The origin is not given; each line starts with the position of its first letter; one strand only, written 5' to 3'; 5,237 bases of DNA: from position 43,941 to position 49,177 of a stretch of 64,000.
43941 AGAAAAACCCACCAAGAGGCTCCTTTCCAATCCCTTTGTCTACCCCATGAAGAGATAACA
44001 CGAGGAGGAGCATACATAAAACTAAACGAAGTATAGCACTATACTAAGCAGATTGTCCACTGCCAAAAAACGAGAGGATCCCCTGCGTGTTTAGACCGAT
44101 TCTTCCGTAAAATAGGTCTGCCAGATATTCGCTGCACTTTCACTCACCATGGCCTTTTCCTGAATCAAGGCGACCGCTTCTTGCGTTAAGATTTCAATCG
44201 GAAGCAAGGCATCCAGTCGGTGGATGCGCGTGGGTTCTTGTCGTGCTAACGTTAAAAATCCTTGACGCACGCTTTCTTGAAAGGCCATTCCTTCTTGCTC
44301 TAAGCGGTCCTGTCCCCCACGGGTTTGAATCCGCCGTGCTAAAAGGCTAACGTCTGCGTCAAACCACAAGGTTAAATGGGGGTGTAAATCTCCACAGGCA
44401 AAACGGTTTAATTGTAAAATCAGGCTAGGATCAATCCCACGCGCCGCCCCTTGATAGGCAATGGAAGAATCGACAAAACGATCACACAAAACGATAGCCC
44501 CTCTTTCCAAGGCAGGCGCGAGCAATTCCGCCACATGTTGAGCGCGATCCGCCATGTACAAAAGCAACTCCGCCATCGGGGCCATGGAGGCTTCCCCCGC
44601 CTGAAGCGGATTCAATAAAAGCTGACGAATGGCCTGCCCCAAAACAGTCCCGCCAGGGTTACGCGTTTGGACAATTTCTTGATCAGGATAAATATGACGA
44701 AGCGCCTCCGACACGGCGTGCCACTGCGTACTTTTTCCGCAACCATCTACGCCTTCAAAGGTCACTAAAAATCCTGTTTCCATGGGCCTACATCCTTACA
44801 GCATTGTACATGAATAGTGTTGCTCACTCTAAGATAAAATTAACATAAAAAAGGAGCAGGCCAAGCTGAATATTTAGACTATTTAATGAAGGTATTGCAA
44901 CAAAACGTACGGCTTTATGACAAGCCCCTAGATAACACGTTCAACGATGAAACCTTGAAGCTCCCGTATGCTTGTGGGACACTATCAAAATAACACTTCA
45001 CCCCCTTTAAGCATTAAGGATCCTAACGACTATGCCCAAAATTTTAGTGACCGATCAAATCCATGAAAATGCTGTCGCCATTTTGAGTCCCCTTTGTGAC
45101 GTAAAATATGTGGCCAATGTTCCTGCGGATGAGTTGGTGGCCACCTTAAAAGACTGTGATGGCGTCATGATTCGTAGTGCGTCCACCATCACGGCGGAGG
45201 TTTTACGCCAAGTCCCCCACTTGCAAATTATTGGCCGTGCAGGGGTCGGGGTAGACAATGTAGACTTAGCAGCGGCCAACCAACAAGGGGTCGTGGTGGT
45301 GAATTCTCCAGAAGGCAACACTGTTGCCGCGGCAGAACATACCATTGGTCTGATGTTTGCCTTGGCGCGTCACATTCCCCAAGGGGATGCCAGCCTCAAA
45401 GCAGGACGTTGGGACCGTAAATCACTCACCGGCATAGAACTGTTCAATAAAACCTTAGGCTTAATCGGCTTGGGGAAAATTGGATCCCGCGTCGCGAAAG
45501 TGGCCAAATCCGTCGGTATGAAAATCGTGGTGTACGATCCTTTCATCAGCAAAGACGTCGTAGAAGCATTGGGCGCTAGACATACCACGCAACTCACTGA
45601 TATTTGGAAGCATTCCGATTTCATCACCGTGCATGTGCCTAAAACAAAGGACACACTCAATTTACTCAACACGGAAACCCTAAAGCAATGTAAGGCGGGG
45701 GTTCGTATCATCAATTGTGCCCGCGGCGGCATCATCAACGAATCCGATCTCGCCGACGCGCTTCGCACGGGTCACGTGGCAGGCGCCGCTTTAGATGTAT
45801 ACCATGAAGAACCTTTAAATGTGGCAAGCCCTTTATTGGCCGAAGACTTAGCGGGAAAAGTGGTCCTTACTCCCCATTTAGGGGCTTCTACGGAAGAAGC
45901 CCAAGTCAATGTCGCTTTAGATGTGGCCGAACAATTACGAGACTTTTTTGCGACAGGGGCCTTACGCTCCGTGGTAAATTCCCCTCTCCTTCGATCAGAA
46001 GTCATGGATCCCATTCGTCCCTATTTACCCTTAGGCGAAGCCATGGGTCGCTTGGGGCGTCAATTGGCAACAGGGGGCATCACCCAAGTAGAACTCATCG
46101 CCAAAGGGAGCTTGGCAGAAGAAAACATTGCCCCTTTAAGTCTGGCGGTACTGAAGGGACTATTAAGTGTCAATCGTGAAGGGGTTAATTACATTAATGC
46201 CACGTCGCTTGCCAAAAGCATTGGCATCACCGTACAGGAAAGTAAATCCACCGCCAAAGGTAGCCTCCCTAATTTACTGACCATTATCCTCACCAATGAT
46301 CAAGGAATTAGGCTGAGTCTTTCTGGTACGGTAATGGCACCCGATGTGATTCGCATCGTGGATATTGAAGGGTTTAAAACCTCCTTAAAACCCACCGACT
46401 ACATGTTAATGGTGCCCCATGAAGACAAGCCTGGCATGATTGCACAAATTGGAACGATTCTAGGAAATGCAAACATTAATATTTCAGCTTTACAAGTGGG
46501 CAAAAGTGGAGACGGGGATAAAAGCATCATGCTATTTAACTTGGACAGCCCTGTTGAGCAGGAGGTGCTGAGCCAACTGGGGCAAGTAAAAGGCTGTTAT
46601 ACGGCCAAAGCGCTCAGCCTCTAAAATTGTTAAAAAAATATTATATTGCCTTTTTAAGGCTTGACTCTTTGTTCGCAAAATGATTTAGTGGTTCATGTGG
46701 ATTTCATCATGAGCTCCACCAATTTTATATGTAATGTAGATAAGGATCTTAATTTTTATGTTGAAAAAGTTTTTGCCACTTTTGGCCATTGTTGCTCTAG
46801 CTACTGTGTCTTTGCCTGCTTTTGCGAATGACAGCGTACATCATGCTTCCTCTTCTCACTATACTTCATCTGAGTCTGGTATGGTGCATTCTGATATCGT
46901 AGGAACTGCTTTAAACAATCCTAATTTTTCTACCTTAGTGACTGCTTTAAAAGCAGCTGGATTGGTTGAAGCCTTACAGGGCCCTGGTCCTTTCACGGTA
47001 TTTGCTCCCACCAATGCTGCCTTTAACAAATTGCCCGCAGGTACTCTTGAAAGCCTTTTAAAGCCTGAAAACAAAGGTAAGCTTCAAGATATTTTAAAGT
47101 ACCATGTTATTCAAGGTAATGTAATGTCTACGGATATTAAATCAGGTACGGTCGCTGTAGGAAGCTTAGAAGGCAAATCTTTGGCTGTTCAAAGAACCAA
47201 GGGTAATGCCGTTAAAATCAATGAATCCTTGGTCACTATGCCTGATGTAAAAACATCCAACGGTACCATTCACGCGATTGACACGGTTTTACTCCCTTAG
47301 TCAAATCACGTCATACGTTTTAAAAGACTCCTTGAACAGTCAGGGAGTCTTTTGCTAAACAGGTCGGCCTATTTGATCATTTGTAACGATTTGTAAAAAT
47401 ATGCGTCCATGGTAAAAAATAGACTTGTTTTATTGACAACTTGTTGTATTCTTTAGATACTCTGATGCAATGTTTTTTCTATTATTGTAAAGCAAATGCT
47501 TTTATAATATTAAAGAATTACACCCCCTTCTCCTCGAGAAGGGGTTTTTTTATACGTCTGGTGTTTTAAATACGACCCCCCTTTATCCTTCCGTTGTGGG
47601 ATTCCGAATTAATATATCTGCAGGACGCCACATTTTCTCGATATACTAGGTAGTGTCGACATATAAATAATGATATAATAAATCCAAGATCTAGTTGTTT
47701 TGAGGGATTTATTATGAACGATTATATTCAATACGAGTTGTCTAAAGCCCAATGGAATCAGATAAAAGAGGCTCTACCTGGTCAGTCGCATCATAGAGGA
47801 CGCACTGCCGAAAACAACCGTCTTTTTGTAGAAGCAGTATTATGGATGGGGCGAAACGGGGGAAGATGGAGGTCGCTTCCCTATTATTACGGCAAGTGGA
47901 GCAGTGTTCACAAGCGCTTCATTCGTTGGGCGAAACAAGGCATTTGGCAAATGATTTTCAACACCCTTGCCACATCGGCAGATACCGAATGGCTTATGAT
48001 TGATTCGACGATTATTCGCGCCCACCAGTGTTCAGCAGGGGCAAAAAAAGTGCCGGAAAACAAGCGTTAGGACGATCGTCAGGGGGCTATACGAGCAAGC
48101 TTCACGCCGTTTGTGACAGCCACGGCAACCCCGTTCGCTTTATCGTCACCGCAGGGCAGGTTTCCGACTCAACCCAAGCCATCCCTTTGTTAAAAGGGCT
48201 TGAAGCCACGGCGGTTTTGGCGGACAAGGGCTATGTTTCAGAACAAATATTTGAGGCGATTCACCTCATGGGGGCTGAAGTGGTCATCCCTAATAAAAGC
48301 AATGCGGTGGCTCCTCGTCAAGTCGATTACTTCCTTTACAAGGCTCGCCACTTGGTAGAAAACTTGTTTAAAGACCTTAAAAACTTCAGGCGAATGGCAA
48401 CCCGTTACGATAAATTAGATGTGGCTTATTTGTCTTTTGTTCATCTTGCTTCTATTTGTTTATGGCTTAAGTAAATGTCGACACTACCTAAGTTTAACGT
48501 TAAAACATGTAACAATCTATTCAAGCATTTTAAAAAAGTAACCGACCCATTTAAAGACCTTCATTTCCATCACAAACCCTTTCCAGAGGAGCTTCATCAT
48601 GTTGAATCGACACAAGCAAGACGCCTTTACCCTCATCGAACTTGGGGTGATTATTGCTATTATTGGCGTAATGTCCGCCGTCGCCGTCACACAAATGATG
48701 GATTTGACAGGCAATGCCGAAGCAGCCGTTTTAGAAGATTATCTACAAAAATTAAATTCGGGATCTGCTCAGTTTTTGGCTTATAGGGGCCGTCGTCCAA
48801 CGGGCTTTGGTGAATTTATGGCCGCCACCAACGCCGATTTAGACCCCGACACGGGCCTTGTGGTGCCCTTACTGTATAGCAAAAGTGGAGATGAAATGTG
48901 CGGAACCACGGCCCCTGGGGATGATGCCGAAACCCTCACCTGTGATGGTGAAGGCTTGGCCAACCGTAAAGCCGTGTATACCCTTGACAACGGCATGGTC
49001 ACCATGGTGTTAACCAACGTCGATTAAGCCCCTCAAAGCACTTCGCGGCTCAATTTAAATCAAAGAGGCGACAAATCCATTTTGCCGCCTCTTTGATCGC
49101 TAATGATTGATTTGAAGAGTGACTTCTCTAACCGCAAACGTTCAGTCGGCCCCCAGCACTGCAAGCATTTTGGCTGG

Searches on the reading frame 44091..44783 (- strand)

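Call 25: search_protein_families(library=pfam, proteins=[window:44091-44783:-], max_evalue=0.001)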
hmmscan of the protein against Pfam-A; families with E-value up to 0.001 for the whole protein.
window:44091-44783:- (230 aa): 1 family
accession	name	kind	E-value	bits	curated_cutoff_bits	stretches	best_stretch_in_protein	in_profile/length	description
PF02223.23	Thymidylate_kin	-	1.8e-45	155.4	27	1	9-202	1-184/185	Thymidylate kinase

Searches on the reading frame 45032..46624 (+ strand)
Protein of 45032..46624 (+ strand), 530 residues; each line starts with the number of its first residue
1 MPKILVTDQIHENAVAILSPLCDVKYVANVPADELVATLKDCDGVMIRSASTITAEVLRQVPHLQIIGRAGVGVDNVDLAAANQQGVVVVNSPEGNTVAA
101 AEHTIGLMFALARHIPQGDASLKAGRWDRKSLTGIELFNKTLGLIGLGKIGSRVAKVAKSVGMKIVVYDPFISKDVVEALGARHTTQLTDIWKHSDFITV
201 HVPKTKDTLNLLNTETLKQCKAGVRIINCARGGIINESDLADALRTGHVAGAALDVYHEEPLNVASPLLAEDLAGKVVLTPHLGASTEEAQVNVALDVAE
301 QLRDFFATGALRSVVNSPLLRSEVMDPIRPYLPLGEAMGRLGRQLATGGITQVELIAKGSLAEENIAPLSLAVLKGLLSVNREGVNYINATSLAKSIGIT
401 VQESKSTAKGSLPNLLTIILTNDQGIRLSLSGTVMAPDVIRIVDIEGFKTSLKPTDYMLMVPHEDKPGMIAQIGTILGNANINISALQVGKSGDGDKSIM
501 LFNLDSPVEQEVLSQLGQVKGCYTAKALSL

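Call 25: search_protein_families(library=pfam, proteins=[window:45032-46624:+], max_evalue=0.001)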
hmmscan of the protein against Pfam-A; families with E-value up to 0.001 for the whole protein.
window:45032-46624:+ (530 aa): 6 families
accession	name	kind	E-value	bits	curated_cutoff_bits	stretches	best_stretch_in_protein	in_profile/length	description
PF02826.25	2-Hacid_dh_C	-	1.3e-56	191.2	25.1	1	105-284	1-178/178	D-isomer specific 2-hydroxyacid dehydrogenase, NAD binding domain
PF00389.36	2-Hacid_dh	-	3.9e-37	127.4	24.6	1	4-316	1-134/134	D-isomer specific 2-hydroxyacid dehydrogenase, catalytic domain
PF19304.4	PGDH_inter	-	1.2e-24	87.1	27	1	328-446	2-119/119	D-3-phosphoglycerate dehydrogenase intervening domain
PF01842.31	ACT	-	6.3e-11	42.3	27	1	463-519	7-64/66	ACT domain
PF22629.2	ACT_AHAS_ss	-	1.4e-07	32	27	1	459-520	1-63/67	AHAS small subunit-like ACT domain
PF03446.21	NAD_binding_2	-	1.6e-06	28.7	21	1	142-244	2-107/161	NAD binding domain of 6-phosphogluconate dehydrogenase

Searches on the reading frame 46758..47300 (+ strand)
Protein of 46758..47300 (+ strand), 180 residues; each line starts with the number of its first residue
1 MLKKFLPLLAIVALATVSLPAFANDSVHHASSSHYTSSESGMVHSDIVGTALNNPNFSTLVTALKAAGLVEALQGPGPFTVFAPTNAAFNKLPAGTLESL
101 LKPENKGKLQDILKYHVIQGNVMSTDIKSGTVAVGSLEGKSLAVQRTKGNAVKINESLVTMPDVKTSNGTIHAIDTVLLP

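Call 25: search_protein_families(library=pfam, proteins=[window:46758-47300:+], max_evalue=0.001)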
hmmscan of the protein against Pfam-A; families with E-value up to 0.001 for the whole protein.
window:46758-47300:+ (180 aa): 1 family
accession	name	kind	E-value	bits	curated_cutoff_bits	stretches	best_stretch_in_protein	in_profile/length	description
PF02469.27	Fasciclin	-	1.1e-38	132.7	22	1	55-180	1-123/123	Fasciclin domain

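Call 55: find_encoding_contigs(protein=window:46758-47300:+, flank=5000, max_places=6)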
Protein window:46758-47300:+ (180 aa): 2 contigs read that carry it; 2 places shown.
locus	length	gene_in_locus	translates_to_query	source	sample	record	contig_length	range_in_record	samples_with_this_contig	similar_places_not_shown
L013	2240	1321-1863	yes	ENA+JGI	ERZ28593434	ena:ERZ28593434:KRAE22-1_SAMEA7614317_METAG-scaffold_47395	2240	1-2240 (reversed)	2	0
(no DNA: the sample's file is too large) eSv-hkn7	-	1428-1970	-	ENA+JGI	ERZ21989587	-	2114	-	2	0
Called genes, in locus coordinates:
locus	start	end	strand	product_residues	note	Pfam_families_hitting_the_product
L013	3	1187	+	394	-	?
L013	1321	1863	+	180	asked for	PF02469:Fasciclin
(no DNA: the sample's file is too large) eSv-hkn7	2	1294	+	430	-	?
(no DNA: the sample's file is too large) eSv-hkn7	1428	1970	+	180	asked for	PF02469:Fasciclin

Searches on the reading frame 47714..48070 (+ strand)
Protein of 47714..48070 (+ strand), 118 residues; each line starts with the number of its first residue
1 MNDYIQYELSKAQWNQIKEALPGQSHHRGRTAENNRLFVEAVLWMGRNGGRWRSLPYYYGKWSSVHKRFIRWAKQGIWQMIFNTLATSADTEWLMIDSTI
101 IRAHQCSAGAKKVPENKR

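Call 18: find_encoding_contigs(protein=window:47714-48070:+, flank=3000, max_places=10)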
Protein window:47714-48070:+ (118 aa): 2 contigs read that carry it; 1 place shown.
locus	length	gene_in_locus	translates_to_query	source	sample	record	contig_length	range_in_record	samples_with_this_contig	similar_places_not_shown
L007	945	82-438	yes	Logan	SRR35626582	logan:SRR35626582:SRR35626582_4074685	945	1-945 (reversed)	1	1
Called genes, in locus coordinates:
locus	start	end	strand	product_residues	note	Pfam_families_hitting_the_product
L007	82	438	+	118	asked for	PF13340:DUF4096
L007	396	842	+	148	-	PF01609:DDE_Tnp_1, PF13612:DDE_Tnp_1_3, PF13359:DDE_Tnp_4 (weak), PF13586:DDE_Tnp_1_2 (weak)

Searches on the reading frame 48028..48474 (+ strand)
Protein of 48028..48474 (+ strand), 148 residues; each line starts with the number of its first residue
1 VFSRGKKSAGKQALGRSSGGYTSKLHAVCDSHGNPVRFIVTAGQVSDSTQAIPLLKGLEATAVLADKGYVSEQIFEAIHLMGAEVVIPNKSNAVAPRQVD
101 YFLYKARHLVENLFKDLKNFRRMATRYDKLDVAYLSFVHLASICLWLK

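Call 19: find_encoding_contigs(protein=window:48028-48474:+, flank=3000, max_places=10)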
Protein window:48028-48474:+ (148 aa): 4 contigs read that carry it; 3 places shown.
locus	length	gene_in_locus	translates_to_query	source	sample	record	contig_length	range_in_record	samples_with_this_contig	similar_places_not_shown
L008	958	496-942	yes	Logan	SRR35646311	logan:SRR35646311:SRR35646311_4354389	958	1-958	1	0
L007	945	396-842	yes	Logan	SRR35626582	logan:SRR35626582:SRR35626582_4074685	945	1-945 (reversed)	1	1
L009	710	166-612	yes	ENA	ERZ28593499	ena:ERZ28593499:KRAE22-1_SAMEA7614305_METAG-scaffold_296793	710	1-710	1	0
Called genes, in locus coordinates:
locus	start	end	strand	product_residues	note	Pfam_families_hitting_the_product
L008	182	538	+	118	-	PF13340:DUF4096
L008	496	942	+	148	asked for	PF01609:DDE_Tnp_1, PF13612:DDE_Tnp_1_3, PF13359:DDE_Tnp_4 (weak), PF13586:DDE_Tnp_1_2 (weak)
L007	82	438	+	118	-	PF13340:DUF4096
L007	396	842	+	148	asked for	PF01609:DDE_Tnp_1, PF13612:DDE_Tnp_1_3, PF13359:DDE_Tnp_4 (weak), PF13586:DDE_Tnp_1_2 (weak)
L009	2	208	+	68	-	?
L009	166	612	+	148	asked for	PF01609:DDE_Tnp_1, PF13612:DDE_Tnp_1_3, PF13359:DDE_Tnp_4 (weak), PF13586:DDE_Tnp_1_2 (weak)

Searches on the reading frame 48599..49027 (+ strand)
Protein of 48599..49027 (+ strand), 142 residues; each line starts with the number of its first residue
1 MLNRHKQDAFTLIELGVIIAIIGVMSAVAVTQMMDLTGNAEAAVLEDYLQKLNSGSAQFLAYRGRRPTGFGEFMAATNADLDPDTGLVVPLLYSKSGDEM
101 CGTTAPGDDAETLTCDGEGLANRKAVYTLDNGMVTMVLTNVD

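Call 25: search_protein_families(library=pfam, proteins=[window:48599-49027:+], max_evalue=0.001)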
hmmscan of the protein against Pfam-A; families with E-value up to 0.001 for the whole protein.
window:48599-49027:+ (142 aa): 1 family
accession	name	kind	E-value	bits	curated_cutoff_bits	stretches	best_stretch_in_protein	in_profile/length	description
PF07963.17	N_methyl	-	0.00063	19.7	21.2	1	4-29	1-26/27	Prokaryotic N-terminal methylation motif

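Call 52: find_homologous_proteins(query=window:48599-49027:+, max_evalue=0.00001)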
Query window:48599-49027:+ (142 aa): 38 proteins with E <= 0.00001 among 93 candidates.
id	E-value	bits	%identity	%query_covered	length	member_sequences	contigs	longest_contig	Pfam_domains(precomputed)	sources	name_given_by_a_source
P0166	6.0e-85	300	98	100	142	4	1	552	-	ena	-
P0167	1.2e-51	192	66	99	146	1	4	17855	-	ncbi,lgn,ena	-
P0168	1.8e-50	188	65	99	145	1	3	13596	-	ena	-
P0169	8.1e-49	183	66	100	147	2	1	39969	-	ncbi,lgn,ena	-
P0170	8.6e-49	183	66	99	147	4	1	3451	-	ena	-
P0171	2.5e-48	182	62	100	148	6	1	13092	-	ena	-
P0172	6.3e-48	180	65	94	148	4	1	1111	-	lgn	-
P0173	8.9e-48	180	63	100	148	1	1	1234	-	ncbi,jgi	jgi:type II secretory pathway pseudopilin PulG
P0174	7.9e-47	177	62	99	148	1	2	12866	-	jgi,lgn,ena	jgi:type II secretory pathway pseudopilin PulG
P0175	9.1e-46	173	61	99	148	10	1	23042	-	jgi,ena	jgi:type II secretory pathway pseudopilin PulG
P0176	1.2e-45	173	61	99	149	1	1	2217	-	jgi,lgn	jgi:type II secretory pathway pseudopilin PulG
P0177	2.3e-44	169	58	100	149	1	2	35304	-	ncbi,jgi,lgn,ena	jgi:type II secretory pathway pseudopilin PulG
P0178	4.3e-44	168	60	99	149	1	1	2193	-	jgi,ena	-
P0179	7.7e-44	167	60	99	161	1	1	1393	-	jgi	jgi:type II secretory pathway pseudopilin PulG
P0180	2.5e-43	165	63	99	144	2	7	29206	-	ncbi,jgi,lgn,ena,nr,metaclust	ncbi:MAG: hypothetical protein LW809_01205 [Vampirovibrionales bacterium]|jgi:type II secretory path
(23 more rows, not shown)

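Call 53: find_encoding_contigs(protein=P0166, flank=5000, max_places=6)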
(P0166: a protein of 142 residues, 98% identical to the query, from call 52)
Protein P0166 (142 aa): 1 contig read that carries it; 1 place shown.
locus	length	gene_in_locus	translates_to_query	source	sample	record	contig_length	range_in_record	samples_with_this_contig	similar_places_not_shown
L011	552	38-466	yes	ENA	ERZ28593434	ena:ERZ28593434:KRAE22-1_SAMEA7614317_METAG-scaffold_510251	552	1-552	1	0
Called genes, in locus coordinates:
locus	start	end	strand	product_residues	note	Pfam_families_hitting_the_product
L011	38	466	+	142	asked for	-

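Call 54: find_encoding_contigs(protein=P0167, flank=6000, max_places=4)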
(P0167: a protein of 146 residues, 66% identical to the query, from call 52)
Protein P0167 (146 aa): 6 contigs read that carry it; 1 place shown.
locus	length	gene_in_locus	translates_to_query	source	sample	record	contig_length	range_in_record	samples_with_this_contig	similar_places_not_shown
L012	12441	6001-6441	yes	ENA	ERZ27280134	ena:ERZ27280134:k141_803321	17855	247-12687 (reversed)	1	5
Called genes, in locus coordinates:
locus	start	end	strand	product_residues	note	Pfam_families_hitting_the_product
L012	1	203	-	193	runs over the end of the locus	-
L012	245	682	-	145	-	PF01475:FUR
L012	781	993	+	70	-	PF02416:TatA_B_E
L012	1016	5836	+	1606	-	-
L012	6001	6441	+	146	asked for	-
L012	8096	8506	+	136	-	-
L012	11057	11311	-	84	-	-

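Call 56: find_encoding_contigs(protein=window:48599-49027:+, flank=5000, max_places=6)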
Protein window:48599-49027:+ (142 aa): no gene with exactly this product is on record in the collection.
